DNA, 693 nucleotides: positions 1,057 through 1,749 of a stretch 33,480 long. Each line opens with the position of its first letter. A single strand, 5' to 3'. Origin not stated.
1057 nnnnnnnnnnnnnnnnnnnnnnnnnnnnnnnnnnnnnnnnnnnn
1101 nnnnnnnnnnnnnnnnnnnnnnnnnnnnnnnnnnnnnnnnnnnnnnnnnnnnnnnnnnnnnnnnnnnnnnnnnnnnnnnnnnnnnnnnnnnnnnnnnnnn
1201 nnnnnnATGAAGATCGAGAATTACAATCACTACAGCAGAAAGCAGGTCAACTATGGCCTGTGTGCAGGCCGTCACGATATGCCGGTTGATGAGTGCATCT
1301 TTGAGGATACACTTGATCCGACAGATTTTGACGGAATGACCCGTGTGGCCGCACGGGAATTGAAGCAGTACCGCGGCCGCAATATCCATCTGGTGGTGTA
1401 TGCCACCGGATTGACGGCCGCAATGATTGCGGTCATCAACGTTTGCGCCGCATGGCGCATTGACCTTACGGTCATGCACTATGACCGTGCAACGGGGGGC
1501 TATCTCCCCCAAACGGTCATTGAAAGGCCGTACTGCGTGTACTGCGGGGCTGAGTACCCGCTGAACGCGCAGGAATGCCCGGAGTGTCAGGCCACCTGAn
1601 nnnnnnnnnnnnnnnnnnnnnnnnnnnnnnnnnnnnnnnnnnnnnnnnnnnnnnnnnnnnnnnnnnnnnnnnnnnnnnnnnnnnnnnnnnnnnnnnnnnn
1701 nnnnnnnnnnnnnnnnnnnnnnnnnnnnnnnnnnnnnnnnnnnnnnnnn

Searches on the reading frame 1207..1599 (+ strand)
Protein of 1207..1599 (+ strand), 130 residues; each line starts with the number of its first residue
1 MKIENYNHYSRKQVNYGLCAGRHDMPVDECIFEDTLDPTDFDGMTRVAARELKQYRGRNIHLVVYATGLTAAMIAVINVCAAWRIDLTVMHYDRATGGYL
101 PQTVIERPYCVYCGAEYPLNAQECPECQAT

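Call 14: search_protein_families(library=pfam, max_evalue=0.01, proteins=[window:1207-1596:+])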
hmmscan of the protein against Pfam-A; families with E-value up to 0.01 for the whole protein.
window:1207-1596:+ (130 aa): 1 family
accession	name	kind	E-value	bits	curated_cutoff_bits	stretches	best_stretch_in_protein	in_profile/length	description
PF13240.11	Zn_Ribbon_1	-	0.00031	20.9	25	1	109-127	1-19/23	zinc-ribbon domain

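Call 76: find_encoding_contigs(protein=window:1207-1599:+, flank=10000, max_places=2)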
Protein window:1207-1599:+ (130 aa): 1 contig read that carries it; 1 place shown.
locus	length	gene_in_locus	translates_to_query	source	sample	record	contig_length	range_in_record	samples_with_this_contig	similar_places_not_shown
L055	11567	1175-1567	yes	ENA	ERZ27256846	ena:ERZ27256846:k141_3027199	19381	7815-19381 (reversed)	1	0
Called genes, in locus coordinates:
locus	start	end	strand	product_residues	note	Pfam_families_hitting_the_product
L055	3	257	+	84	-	?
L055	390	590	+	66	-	-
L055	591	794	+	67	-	-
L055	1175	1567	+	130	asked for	-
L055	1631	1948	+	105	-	-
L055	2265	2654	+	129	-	-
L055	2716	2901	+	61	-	-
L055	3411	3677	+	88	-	-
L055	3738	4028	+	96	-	-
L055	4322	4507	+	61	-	-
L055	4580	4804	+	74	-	-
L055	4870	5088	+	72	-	-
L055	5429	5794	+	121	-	-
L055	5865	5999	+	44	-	-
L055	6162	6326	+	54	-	-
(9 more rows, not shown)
